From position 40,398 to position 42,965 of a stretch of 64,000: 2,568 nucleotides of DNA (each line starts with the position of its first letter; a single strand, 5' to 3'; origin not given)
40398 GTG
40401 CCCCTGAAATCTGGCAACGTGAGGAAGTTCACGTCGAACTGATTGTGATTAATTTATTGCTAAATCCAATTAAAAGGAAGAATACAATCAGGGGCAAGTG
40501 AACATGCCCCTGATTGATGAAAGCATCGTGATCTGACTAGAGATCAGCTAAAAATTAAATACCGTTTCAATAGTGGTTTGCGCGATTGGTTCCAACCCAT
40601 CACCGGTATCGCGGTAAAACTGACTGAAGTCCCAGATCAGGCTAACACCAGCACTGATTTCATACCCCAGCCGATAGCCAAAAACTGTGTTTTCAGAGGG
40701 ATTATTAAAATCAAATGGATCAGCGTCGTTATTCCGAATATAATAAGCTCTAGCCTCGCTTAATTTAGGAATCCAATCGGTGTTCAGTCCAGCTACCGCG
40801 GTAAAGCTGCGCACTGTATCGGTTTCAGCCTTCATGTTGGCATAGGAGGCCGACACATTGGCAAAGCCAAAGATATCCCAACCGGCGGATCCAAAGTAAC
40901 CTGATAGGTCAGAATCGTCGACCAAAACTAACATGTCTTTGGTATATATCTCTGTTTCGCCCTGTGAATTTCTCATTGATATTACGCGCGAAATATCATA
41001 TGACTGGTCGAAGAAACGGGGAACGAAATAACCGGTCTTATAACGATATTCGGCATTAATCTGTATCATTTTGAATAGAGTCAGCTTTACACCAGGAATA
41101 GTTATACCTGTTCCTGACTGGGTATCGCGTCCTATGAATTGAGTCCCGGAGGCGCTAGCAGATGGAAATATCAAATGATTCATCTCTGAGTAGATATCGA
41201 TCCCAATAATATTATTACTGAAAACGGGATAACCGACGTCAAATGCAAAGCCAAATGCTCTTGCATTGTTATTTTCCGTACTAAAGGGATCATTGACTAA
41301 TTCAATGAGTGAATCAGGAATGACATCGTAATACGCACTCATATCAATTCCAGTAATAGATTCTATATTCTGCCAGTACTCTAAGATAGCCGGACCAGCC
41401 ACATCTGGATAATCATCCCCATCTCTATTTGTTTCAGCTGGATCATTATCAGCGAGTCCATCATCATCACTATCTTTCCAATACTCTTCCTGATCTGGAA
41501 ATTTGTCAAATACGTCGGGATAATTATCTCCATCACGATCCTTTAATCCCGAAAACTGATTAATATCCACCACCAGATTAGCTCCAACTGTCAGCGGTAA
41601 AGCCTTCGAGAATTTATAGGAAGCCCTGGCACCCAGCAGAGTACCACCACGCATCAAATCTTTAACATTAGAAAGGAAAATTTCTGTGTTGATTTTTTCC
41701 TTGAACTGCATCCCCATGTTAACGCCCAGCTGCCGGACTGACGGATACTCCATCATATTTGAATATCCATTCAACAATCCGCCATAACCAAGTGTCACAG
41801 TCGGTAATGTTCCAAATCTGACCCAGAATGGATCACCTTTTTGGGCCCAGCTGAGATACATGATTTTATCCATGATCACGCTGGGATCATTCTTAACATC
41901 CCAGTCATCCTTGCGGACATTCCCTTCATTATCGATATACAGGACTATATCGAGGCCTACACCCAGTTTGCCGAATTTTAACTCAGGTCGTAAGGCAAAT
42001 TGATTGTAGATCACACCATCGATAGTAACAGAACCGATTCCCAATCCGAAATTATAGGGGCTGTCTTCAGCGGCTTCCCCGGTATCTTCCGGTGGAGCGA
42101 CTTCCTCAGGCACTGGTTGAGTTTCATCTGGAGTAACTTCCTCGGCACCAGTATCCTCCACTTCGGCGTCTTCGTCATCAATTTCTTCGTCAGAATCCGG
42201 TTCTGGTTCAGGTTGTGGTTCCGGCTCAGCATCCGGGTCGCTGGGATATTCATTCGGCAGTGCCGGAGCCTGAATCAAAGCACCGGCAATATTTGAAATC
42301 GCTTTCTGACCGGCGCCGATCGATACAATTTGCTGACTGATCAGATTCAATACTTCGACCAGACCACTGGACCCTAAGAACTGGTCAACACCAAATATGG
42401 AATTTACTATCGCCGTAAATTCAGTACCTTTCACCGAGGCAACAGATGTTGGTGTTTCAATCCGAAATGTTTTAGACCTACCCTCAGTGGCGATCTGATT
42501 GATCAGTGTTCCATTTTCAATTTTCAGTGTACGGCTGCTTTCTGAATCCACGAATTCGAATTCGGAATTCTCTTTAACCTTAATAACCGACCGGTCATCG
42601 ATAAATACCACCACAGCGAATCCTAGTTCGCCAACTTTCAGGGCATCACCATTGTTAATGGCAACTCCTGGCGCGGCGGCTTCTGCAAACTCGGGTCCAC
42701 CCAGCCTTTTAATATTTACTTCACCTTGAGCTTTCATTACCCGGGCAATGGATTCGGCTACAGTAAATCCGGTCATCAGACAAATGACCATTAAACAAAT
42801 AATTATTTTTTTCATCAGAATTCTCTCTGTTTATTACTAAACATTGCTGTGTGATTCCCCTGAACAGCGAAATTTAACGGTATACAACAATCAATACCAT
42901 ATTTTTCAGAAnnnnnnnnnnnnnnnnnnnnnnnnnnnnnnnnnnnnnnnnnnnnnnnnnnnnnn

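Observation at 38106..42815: Tandem paralogs with an inverted FecR architecture: signal peptide, FecR domain, Pro/acidic linker, TSP3-like Ca repeats, putative OM beta-barrel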

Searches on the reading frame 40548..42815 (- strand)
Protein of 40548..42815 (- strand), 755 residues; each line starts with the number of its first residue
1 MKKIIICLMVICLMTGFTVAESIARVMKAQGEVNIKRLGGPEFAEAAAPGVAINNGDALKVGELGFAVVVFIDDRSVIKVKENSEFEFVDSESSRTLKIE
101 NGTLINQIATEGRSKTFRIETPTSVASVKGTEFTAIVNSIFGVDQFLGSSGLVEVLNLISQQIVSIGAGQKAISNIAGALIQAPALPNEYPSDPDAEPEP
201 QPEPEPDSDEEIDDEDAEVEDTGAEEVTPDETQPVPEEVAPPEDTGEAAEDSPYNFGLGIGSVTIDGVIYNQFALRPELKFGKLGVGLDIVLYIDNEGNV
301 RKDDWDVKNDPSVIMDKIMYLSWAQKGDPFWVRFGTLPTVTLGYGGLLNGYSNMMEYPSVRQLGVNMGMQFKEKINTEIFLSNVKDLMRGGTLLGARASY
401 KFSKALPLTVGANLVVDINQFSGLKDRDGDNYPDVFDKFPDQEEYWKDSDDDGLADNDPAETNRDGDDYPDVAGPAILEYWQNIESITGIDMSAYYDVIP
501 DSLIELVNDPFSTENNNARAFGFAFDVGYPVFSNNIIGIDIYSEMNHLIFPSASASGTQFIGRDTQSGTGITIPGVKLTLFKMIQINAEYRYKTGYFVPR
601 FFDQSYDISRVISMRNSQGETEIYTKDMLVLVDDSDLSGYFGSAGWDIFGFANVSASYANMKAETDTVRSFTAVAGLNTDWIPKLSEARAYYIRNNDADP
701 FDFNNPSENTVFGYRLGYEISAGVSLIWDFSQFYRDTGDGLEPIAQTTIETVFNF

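Call 3: search_protein_families(library=pfam, proteins=[window:40548-42815:-], max_evalue=1)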
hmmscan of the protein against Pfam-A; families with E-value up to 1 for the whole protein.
window:40548-42815:- (755 aa): 3 families
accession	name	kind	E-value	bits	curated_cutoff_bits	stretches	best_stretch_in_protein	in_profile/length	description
PF04773.18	FecR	-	5e-08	33.7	24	1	70-134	13-79/97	FecR protein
PF05887.16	Trypan_PARP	-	0.039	14.4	100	1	192-247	57-113/134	Procyclic acidic repetitive protein (PARP)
PF20491.3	Ermin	-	0.44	10.3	26.9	1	208-255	182-229/284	Ermin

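Call 4: search_protein_families(library=ncbifam, proteins=[window:40548-42815:-], max_evalue=1)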
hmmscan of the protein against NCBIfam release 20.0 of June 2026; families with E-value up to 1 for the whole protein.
window:40548-42815:- (755 aa): 5 families
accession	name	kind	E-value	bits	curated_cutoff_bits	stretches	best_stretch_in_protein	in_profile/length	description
NF047849.1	Lsa33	exception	2e-07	30.5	420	1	72-172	75-182/310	surface adhesin Lsa33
NF047876.1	Lsa19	exception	1.8e-05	24.6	250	1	94-170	75-151/182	adhesin Lsa19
NF047543.1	CytMemPImpL63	equivalog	0.0015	17.3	1000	1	525-672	310-443/525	cytoplasmic membrane protein ImpL63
NF033165.1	lipo_LipL45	exception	0.0036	16.4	350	1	29-134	45-153/391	lipoprotein LipL45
NF007296.1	PRK09774.1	equivalog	0.17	11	385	1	72-135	119-182/313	ferric citrate uptake sigma factor regulator FecR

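Call 7: find_homologous_proteins(query=window:40548-42815:-)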
Query window:40548-42815:- (755 aa): 987 proteins with E <= 0.001 among 8000 candidates; the best 120 are listed.
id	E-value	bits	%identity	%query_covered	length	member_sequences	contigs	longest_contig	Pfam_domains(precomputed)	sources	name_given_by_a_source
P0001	0.0e+0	1686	100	99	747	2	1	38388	PF04773.19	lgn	-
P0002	0.0e+0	1220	74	100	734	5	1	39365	PF04773.19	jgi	-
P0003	0.0e+0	1205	73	100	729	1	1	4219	PF04773.19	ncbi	-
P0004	0.0e+0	1199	73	100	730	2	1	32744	PF04773.19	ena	-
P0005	0.0e+0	1188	71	100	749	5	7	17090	PF04773.19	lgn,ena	-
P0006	0.0e+0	1161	70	99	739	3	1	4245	PF04773.19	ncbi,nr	ncbi:MAG: FecR domain-containing protein, partial [Candidatus Marinimicrobia bacterium]|nr:FecR doma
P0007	0.0e+0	1076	66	100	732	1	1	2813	PF04773.19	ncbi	-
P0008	0.0e+0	1060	63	100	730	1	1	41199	PF04773.19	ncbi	ncbi:MAG: FecR family protein [Candidatus Neomarinimicrobiota bacterium]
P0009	0.0e+0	1036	64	100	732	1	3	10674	PF04773.19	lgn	-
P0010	0.0e+0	1031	66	33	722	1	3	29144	PF04773.19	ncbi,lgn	-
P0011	3.2e-295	999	58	98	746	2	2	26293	PF04773.19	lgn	-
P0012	2.7e-283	960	56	100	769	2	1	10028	PF04773.19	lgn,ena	-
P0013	1.4e-267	908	56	97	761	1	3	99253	PF04773.19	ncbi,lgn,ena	-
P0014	2.1e-264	898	55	97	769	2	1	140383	PF04773.19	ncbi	-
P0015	2.2e-262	891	55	100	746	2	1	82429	PF04773.19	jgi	-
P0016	2.8e-262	890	58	68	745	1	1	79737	PF04773.19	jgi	jgi:hypothetical protein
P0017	1.2e-260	885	52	100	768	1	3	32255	PF04773.19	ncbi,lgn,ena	-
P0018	7.3e-258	876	52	100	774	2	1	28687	PF04773.19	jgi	-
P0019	6.6e-257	873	54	100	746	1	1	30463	PF04773.19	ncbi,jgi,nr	ncbi:MAG: hypothetical protein GXO90_07840 [FCB group bacterium]|nr:hypothetical protein [FCB group 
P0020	1.7e-256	871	54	99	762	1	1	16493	PF04773.19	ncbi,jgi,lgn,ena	-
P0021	2.2e-256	871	53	99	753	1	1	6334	PF04773.19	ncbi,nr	ncbi:MAG: hypothetical protein D6762_03935 [Candidatus Neomarinimicrobiota bacterium]|nr:MAG: hypoth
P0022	5.7e-256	870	57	67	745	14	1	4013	PF04773.19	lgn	-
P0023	6.3e-256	869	52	100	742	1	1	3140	PF04773.19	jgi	-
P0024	3.8e-255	867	51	100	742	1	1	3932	PF04773.19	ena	-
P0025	7.4e-255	866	51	100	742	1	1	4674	PF04773.19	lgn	-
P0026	3.2e-254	864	53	100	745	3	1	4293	PF04773.19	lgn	-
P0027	7.1e-254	863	54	97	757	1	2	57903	PF04773.19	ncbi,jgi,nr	ncbi:MAG: FecR domain-containing protein [Candidatus Marinimicrobia bacterium]|nr:FecR domain-contai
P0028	1.5e-253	862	53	100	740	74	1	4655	PF04773.19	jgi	jgi:hypothetical protein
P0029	6.3e-253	860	53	100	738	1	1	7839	PF04773.19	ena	-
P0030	1.7e-252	858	58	67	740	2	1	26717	PF04773.19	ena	-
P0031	3.0e-252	857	52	100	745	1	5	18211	PF04773.19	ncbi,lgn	ncbi:MAG: FecR domain-containing protein [Fidelibacterota bacterium]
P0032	3.1e-252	857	51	100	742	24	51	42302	PF04773.19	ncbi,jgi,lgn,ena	-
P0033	3.7e-252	857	58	67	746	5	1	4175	PF04773.19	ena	-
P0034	4.0e-252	857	54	100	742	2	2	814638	PF04773.19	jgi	-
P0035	7.7e-252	856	58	67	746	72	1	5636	PF04773.19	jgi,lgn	jgi:hypothetical protein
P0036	7.7e-252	856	53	100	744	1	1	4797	PF04773.19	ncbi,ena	-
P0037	5.9e-251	853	53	100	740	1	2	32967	PF04773.19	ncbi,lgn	-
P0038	5.4e-250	850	57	67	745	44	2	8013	PF04773.19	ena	-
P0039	1.0e-249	849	53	100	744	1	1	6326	PF04773.19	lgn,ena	-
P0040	2.0e-248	845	50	100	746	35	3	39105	PF04773.19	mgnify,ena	mgnify:CR=1 FL=1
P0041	2.5e-248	844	52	100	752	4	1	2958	PF04773.19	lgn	-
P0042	5.7e-248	843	53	100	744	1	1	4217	PF04773.19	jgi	jgi:hypothetical protein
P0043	4.9e-247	840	57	67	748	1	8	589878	PF04773.19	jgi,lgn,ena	-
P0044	1.1e-246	839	60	25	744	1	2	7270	PF04773.19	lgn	-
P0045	1.4e-245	835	52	100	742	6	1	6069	PF04773.19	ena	-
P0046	2.8e-244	831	51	100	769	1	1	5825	PF04773.19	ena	-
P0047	5.3e-244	830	50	100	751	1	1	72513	PF04773.19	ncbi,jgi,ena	-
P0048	6.2e-244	830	50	100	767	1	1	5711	PF04773.19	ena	-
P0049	8.7e-244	829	51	100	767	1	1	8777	PF04773.19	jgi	jgi:hypothetical protein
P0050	9.2e-244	829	51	100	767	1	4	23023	PF04773.19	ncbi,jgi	jgi:hypothetical protein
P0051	1.6e-243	828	51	100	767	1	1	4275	PF04773.19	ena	-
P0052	2.0e-243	828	51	100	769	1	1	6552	PF04773.19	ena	-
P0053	2.3e-243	828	51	100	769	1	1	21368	PF04773.19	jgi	-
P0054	2.8e-243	828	51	100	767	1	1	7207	PF04773.19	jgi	jgi:hypothetical protein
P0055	3.2e-243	827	52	97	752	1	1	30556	PF04773.19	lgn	-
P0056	8.1e-243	826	50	99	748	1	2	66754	PF04773.19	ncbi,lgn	-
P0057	1.5e-242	825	51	100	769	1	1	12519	PF04773.19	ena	-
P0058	6.7e-242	823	51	100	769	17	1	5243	PF04773.19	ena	-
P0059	6.5e-241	820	55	26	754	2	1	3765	PF04773.19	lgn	-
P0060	1.2e-240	819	50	100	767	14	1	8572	PF04773.19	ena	-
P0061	2.3e-240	818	51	100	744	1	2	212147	PF04773.19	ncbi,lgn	-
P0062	1.5e-239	815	50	100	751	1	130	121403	PF04773.19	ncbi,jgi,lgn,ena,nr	ncbi:MAG: FecR domain-containing protein [Candidatus Marinimicrobia bacterium]|jgi:hypothetical prot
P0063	7.9e-239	813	50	100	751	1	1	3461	PF04773.19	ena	-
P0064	1.7e-238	812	50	98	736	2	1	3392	PF04773.19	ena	-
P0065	2.0e-238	812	51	100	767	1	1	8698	PF04773.19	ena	-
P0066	2.0e-238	812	51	98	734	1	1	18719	PF04773.19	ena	-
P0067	3.9e-238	811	51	98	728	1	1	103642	PF04773.19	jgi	-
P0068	4.2e-238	811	51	98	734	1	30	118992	PF04773.19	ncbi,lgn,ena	-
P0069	7.2e-238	810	51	98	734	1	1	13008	PF04773.19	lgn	-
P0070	8.0e-238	810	51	98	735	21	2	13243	PF04773.19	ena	-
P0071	8.2e-238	810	51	98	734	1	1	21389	PF04773.19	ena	-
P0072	9.2e-238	809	51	98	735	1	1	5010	PF04773.19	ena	-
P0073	9.4e-238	809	51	98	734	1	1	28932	PF04773.19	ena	-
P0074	1.2e-237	809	51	98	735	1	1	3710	PF04773.19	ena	-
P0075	1.3e-237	809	51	98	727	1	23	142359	PF04773.19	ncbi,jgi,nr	ncbi:MAG: FecR family protein [Candidatus Marinimicrobia bacterium]|jgi:hypothetical protein|nr:FecR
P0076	2.4e-237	808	49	98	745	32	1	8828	PF04773.19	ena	-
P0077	2.5e-237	808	51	98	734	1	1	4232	PF04773.19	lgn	-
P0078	2.8e-237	808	51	100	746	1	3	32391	PF04773.19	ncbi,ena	-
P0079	3.7e-237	807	51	98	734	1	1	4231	PF04773.19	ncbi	-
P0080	4.2e-237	807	51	98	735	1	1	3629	PF04773.19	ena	-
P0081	5.4e-237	807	51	98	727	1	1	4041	PF04773.19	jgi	-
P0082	8.0e-237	806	50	100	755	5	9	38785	PF04773.19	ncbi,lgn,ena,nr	ncbi:MAG: FecR domain-containing protein [Candidatus Marinimicrobia bacterium]|nr:FecR domain-contai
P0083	1.7e-236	805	49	100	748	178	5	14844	PF04773.19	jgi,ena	-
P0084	2.0e-236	805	49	100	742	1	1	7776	PF04773.19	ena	-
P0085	2.3e-236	805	49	100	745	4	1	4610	PF04773.19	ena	-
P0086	3.0e-236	804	51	98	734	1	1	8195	PF04773.19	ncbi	-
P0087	4.7e-236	804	51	98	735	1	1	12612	PF04773.19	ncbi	-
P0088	4.8e-236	804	50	99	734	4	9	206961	PF04773.19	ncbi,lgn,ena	-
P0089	4.8e-236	804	51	98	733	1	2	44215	PF04773.19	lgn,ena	-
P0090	5.5e-236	804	49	100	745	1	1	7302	PF04773.19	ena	-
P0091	5.9e-236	803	49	100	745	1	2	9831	PF04773.19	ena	-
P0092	7.7e-236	803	49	97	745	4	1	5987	PF04773.19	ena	-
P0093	7.7e-236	803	49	100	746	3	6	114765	PF04773.19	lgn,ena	-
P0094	8.3e-236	803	49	100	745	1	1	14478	PF04773.19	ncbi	-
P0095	8.5e-236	803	49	100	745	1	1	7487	PF04773.19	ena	-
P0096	1.1e-235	803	49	97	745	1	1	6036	PF04773.19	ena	-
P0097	1.1e-235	803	49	100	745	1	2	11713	PF04773.19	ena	-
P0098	1.1e-235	803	49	100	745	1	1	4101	PF04773.19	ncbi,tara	tara:strand:- start:705 stop:2942 length:2238 start_codon:yes stop_codon:yes gene_type:complete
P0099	1.2e-235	802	49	100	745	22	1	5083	PF04773.19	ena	-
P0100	1.4e-235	802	49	100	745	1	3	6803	PF04773.19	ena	-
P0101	1.7e-235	802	50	100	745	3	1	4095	PF04773.19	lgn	-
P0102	1.9e-235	802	49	100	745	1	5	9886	PF04773.19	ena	-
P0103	1.9e-235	802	49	100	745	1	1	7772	PF04773.19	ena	-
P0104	2.0e-235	802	49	100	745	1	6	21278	PF04773.19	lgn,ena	-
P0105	2.0e-235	802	48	100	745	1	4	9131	PF04773.19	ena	-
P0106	2.3e-235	801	48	100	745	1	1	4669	PF04773.19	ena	-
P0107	2.5e-235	801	49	100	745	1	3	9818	PF04773.19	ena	-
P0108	2.9e-235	801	51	98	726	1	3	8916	PF04773.19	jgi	-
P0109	3.7e-235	801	50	100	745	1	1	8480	PF04773.19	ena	-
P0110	3.7e-235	801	52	98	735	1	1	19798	PF04773.19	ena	-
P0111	4.6e-235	801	49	100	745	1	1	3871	PF04773.19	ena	-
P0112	4.8e-235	800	48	100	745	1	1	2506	PF04773.19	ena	-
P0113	5.2e-235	800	49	97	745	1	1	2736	PF04773.19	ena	-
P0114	8.4e-235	800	50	100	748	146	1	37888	PF04773.19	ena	-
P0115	1.3e-234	799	56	25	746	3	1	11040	PF04773.19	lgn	-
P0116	2.1e-234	798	48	100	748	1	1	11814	PF04773.19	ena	-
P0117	2.2e-234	798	51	97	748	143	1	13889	PF04773.19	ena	-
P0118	2.6e-234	798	49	100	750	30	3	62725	PF04773.19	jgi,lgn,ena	jgi:hypothetical protein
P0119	2.7e-234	798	47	100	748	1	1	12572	PF04773.19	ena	-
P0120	2.7e-234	798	47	100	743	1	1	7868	PF04773.19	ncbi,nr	ncbi:MAG: hypothetical protein GY912_01240 [Candidatus Marinimicrobia bacterium]|nr:hypothetical pro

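Call 12: find_encoding_contigs(protein=P0034, flank=8000, max_places=2)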
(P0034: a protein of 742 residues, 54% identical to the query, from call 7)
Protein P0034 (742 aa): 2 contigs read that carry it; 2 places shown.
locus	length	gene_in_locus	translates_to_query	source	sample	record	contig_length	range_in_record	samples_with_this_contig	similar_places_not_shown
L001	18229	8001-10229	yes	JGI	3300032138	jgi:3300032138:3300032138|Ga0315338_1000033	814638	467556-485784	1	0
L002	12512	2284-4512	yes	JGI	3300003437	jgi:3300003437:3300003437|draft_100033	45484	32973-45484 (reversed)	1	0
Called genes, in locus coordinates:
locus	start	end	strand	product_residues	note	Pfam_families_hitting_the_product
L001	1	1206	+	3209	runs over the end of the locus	-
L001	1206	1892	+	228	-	-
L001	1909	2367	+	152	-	PF00383:dCMP_cyt_deam_1, PF14437:MafB19-deam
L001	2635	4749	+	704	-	PF03783:CsgG (weak), PF00515:TPR_1 (faint), PF07719:TPR_2 (faint), PF13181:TPR_8 (faint), PF10602:RPN7 (faint), PF13176:TPR_7 (faint), PF13374:TPR_10 (faint), PF13424:TPR_12, +1 more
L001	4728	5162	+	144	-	PF13279:4HBT_2, PF03061:4HBT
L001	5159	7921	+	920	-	PF01565:FAD_binding_4, PF02913:FAD-oxidase_C, PF02754:CCG (faint), PF12838:Fer4_7 (weak), PF13183:Fer4_8, PF13534:Fer4_17 (weak)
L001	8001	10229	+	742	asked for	PF04773:FecR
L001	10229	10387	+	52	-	-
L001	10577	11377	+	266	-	-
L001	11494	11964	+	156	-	-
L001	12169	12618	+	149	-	-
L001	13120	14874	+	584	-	PF05496:RuvB_N (faint), PF13177:DNA_pol3_delta2, PF00004:AAA, PF07728:AAA_5, PF13173:AAA_14 (faint), PF13401:AAA_22 (faint), PF22608:DNAX_ATPase_lid, PF12169:DNA_pol3_gamma3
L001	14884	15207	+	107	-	PF02575:YbaB_DNA_bd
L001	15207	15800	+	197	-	PF21176:RecR_HhH, PF13662:Toprim_4, PF01751:Toprim, PF21175:RecR_C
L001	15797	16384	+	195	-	PF01066:CDP-OH_P_transf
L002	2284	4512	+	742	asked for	PF04773:FecR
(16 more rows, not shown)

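Call 13: find_encoding_contigs(protein=P0014, flank=8000, max_places=2)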
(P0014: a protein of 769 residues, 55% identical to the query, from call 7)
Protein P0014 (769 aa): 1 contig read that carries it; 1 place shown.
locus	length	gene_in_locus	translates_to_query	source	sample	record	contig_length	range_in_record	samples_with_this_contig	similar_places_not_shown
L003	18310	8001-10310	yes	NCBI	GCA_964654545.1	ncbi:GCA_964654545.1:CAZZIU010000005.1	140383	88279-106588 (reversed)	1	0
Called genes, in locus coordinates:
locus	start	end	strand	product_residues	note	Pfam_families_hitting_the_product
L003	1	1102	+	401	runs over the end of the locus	PF03916:NrfD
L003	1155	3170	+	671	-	PF14522:Cytochrome_C7 (faint), PF14537:Cytochrom_c3_2 (faint), PF01292:Ni_hydr_CYTB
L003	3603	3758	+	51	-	-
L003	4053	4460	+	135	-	-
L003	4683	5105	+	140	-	PF13279:4HBT_2, PF03061:4HBT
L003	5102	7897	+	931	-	PF01565:FAD_binding_4, PF02754:CCG (faint), PF02913:FAD-oxidase_C, PF12838:Fer4_7, PF13183:Fer4_8, PF13534:Fer4_17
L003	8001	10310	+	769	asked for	PF04773:FecR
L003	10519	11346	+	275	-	-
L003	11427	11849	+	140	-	-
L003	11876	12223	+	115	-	-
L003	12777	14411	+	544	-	PF05496:RuvB_N (weak), PF13177:DNA_pol3_delta2, PF00004:AAA, PF07728:AAA_5, PF13401:AAA_22 (faint), PF22608:DNAX_ATPase_lid, PF12169:DNA_pol3_gamma3 (weak)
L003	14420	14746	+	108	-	PF02575:YbaB_DNA_bd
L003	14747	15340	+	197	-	PF21176:RecR_HhH, PF02132:RecR_ZnF (weak), PF13662:Toprim_4, PF01751:Toprim, PF21175:RecR_C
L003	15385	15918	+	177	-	PF01066:CDP-OH_P_transf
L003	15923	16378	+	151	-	PF04608:PgpA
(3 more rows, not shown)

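Call 14: find_encoding_contigs(protein=P0062, flank=8000, max_places=2)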
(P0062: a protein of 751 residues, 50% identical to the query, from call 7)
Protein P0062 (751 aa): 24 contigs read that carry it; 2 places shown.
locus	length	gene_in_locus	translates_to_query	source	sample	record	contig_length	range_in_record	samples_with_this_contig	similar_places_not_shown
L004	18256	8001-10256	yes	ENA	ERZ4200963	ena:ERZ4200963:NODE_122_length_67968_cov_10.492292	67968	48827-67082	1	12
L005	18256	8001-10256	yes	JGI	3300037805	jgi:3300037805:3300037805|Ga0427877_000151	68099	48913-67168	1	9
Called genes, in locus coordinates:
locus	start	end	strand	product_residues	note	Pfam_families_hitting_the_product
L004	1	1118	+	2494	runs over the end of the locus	PF19077:Big_13, PF07495:Y_Y_Y (faint), PF15418:DUF4625 (faint), PF19077:Big_13, PF12245:Big_3_2 (faint), PF19077:Big_13, PF18962:Por_Secre_tail (faint), PF19077:Big_13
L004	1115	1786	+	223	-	-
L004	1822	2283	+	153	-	PF00383:dCMP_cyt_deam_1, PF14437:MafB19-deam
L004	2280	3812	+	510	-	PF13231:PMT_2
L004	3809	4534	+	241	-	PF13641:Glyco_tranf_2_3 (weak), PF00535:Glycos_transf_2, PF10111:Glyco_tranf_2_2 (weak)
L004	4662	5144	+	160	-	PF13279:4HBT_2, PF03061:4HBT (weak)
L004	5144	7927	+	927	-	PF01565:FAD_binding_4, PF02913:FAD-oxidase_C, PF12838:Fer4_7, PF13183:Fer4_8, PF13484:Fer4_16 (faint), PF02754:CCG (weak)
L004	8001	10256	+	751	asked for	PF04773:FecR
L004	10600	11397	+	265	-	-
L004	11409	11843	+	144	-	-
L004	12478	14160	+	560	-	PF05496:RuvB_N (faint), PF13177:DNA_pol3_delta2, PF00004:AAA, PF07728:AAA_5 (weak), PF13401:AAA_22 (faint), PF22608:DNAX_ATPase_lid, PF12169:DNA_pol3_gamma3 (weak), PF20964:DnaX_C (weak)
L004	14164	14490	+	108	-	PF02575:YbaB_DNA_bd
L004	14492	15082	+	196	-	PF21176:RecR_HhH, PF13662:Toprim_4, PF01751:Toprim, PF21175:RecR_C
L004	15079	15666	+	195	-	PF01066:CDP-OH_P_transf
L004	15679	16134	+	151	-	PF04608:PgpA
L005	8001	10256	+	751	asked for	PF04773:FecR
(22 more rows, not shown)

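Call 17: search_solved_structures(query=A1, max_evalue=1)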
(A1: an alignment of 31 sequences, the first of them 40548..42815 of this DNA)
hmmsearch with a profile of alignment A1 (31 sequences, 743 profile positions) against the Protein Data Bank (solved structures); distinct sequences matched with E-value up to 1: 5.
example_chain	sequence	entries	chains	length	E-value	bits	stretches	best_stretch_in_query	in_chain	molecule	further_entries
5wtl_A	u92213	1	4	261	0.0032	19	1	425-468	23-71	OmpA family protein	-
9e5c_2z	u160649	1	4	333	0.036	15.6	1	189-259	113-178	Radial spoke protein RSP9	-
28jw_E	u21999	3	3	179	0.18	13.2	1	359-398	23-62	Large ribosomal subunit protein uL5c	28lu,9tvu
7sfr_F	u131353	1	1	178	0.68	11.3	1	358-395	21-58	50S ribosomal protein L5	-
5v7q_F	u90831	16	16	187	0.74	11.2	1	358-395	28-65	50S ribosomal protein L5 | Large ribosomal subunit protein uL5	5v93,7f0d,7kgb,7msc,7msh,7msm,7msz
